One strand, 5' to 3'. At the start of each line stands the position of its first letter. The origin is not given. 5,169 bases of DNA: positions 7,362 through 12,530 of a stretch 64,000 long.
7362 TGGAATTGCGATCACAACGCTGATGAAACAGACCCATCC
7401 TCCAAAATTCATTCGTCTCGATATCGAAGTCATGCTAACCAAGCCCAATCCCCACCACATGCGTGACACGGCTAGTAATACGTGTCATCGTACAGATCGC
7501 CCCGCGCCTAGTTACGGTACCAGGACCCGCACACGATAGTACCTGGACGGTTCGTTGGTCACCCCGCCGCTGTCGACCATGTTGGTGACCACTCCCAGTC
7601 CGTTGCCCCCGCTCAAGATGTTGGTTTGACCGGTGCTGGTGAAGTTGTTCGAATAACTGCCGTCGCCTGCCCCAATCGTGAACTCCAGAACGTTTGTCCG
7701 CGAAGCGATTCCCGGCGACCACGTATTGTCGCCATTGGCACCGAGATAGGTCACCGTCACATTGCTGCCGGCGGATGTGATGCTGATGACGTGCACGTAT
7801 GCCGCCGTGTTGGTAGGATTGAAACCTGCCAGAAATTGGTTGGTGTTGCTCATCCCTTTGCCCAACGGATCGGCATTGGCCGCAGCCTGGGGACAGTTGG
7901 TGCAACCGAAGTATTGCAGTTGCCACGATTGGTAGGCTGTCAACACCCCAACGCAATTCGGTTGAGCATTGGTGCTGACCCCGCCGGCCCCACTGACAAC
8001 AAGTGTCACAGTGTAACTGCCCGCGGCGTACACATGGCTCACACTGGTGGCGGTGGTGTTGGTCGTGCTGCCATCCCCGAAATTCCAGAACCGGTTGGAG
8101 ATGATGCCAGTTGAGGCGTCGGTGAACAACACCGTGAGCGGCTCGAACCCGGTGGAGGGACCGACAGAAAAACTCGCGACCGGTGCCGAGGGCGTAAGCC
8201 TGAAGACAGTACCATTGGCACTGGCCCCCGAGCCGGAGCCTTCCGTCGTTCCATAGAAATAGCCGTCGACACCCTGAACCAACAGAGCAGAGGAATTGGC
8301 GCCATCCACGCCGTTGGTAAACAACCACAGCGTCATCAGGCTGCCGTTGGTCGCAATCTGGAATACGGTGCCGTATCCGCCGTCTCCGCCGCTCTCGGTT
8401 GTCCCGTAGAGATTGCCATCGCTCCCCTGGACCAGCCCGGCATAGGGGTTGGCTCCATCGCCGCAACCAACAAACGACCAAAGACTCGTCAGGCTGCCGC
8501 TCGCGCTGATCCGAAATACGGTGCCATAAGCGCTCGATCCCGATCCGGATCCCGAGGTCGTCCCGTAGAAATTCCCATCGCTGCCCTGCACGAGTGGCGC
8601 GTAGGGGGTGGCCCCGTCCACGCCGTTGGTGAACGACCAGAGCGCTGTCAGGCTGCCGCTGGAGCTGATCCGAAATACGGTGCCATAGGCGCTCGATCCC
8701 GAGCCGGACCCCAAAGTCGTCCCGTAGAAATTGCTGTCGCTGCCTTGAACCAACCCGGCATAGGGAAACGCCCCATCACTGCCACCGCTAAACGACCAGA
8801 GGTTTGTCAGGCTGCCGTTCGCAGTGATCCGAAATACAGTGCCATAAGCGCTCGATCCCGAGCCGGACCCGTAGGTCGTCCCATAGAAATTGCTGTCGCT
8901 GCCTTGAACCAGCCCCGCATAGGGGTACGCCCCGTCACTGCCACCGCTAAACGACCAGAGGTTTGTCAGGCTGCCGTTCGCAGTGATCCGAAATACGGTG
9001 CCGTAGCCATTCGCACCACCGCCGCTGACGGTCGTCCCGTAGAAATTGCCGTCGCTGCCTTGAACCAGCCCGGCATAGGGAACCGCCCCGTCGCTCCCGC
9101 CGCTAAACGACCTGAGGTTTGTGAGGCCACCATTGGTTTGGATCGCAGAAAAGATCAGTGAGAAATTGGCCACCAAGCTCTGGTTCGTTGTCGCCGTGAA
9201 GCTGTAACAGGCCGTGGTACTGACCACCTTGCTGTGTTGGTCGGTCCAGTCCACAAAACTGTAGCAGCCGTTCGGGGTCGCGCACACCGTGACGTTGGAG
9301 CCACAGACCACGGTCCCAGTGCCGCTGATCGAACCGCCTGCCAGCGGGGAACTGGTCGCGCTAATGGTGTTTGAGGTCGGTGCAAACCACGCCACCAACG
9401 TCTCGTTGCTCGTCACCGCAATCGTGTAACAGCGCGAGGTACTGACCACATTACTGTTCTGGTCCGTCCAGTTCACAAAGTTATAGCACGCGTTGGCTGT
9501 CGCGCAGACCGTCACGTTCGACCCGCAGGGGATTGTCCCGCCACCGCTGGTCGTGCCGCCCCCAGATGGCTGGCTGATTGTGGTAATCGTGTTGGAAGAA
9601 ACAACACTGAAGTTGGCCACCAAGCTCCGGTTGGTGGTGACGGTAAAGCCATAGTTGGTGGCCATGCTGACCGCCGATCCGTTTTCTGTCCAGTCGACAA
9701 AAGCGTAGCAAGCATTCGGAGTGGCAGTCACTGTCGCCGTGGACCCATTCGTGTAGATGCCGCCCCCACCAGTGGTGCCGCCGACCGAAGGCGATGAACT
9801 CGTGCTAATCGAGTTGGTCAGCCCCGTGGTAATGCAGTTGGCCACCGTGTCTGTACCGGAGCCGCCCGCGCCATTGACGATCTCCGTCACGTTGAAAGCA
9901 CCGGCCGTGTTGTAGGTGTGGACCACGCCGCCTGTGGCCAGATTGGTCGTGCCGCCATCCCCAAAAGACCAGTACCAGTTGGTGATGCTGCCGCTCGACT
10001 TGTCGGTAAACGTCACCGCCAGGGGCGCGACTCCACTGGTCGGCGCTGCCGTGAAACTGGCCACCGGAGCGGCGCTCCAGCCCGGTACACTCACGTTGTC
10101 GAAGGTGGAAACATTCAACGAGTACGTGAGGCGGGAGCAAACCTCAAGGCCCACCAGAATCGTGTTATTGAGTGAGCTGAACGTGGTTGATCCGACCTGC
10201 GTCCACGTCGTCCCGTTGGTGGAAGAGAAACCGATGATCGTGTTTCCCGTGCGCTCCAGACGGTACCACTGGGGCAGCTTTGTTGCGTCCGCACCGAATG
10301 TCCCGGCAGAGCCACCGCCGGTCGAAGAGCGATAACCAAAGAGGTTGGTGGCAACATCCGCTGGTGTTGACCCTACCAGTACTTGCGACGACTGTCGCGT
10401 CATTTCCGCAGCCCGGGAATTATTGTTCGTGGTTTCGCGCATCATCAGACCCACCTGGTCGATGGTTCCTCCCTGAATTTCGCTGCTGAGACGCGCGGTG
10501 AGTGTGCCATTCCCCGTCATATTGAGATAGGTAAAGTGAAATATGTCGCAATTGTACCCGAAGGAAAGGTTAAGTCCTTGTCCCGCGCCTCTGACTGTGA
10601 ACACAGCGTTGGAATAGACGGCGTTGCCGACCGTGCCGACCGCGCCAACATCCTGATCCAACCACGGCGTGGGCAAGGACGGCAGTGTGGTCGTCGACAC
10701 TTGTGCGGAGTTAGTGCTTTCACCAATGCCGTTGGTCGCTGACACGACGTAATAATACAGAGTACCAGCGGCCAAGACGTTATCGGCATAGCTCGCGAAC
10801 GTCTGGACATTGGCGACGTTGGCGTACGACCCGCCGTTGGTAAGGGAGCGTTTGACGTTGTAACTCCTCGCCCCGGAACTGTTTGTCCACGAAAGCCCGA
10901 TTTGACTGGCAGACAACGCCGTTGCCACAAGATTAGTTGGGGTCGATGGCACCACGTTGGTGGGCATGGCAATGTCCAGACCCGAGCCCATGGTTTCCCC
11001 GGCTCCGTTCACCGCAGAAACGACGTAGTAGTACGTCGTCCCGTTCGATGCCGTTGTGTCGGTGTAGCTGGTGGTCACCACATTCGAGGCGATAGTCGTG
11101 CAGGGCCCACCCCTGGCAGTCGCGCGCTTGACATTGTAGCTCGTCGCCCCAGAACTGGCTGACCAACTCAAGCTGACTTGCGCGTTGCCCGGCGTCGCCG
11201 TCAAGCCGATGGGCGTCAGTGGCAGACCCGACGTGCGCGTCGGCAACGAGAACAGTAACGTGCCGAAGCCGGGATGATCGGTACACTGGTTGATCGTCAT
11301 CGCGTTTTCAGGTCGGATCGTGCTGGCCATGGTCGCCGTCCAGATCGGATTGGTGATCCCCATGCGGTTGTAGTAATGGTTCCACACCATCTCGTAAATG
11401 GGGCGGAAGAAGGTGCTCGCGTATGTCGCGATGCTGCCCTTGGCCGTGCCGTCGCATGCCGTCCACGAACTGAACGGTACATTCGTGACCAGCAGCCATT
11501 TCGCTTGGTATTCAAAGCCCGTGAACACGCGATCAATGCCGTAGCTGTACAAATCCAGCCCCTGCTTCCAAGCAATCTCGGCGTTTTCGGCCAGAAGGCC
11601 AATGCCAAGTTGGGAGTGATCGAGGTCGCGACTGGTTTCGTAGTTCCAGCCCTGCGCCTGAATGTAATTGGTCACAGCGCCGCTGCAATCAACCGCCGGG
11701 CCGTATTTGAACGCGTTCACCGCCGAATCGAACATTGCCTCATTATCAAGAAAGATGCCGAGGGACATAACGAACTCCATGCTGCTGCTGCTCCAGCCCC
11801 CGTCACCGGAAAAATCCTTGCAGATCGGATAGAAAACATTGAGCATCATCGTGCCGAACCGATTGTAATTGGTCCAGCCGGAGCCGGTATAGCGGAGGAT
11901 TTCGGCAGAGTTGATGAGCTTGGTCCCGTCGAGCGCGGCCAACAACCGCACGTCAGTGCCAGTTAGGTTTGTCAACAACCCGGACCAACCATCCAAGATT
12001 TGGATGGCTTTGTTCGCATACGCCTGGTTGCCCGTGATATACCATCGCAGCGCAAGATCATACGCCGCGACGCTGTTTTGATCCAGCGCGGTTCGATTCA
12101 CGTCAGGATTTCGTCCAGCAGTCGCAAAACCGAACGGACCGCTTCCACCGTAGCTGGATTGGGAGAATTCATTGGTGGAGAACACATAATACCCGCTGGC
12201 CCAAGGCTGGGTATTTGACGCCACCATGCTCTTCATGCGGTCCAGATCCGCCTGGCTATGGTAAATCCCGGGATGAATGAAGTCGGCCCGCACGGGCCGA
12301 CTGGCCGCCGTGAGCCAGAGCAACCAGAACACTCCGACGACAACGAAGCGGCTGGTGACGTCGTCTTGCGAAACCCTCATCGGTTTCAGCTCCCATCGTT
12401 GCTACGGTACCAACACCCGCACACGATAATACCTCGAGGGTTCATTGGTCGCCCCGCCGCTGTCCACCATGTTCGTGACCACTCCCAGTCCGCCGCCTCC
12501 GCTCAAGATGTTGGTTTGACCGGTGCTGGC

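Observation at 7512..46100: A ~140-aa C-terminal domain with a TSP3-like Ca-binding motif shared by four giant surface proteins, maintained at near-identical nucleotide sequence (candidate non-PEP-CTERM anchoring module)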

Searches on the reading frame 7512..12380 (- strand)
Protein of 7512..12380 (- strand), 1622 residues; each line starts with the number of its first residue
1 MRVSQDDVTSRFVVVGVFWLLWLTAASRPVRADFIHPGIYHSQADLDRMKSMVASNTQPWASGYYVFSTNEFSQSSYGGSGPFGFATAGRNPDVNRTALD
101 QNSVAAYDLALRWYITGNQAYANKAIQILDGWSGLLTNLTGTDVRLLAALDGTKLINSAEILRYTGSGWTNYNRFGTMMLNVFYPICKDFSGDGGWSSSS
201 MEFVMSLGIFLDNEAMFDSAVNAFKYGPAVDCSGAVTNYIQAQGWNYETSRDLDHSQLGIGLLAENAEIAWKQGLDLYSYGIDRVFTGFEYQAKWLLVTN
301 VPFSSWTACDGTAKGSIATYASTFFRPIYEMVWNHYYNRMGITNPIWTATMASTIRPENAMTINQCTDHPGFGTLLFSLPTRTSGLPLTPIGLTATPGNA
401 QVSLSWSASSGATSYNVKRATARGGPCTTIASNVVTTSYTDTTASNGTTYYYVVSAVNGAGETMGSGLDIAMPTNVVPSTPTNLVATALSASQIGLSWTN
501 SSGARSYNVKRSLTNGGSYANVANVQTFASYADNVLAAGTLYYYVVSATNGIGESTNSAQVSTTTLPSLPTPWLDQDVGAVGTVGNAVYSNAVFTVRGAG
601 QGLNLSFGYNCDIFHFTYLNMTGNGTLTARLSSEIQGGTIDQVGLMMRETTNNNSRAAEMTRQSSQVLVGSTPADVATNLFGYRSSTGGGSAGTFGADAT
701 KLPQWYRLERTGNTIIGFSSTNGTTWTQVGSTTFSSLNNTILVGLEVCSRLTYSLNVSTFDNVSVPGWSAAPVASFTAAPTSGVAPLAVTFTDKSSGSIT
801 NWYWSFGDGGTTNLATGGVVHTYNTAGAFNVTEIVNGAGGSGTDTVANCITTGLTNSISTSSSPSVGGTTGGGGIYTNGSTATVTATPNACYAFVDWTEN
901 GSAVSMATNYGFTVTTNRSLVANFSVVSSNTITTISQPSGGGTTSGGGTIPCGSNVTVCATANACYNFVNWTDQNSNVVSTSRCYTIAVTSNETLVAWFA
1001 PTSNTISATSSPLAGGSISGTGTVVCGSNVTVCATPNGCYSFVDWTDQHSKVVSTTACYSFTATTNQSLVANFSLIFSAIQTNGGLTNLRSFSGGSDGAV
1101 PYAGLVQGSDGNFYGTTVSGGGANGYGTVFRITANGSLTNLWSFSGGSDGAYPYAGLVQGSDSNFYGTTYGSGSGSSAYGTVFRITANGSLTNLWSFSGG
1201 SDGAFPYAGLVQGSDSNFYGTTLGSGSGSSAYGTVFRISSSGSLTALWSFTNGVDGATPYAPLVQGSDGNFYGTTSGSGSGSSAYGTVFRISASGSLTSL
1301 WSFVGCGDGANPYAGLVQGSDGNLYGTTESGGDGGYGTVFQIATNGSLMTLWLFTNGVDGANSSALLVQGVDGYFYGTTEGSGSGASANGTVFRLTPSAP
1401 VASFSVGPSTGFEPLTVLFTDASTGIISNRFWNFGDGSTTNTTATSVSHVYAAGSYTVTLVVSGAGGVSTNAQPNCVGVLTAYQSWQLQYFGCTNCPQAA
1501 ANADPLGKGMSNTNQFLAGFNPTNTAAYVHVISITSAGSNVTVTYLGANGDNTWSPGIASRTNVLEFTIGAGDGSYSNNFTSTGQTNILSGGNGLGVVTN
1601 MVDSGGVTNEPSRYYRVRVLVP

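Call 9: search_protein_families(library=pfam, proteins=[window:7512-12380:-], max_evalue=0.01)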
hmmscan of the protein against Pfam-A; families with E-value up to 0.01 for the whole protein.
window:7512-12380:- (1622 aa): 6 families
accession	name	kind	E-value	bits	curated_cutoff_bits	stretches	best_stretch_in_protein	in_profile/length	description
PF18998.6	Flg_new_2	-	1.9e-27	95.5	23.6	3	1008-1075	3-71/73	Divergent InlB B-repeat domain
PF18911.6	PKD_4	-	4.4e-22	78.4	27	2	770-845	2-78/85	PKD domain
PF00801.26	PKD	-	2.5e-13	50.2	23.5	2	776-846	4-76/80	PKD domain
PF05426.18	Alginate_lyase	-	2e-10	41.1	22.2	2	91-163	43-119/275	Alginate lyase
PF00041.27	fn3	-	2.1e-08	34.7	25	2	479-563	1-83/84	Fibronectin type III domain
PF07081.18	DUF1349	-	2.6e-05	24.4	32.4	1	615-764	40-175/179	Protein of unknown function (DUF1349)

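Call 11: search_protein_families(library=ncbifam, proteins=[window:7512-12380:-], max_evalue=1)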
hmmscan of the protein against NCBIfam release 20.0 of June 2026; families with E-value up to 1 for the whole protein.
window:7512-12380:- (1622 aa): 1 family
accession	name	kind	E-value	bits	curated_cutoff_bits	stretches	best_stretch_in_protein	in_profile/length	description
TIGR03803.2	Gloeo_Verruco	domain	3.6e-82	270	44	6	1098-1147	1-49/50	choice-of-anchor tandem repeat GloVer-containing protein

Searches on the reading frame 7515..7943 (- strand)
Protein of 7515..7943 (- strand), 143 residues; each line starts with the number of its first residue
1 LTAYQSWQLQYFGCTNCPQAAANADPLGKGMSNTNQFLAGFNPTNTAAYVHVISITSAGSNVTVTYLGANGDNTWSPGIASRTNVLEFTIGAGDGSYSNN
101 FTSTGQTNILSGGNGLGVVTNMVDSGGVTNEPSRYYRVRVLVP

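Call 10: search_protein_families(library=pfam, proteins=[window:7515-7943:-], max_evalue=10)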
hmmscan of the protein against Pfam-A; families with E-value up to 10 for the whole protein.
seq(143 aa): 0 families
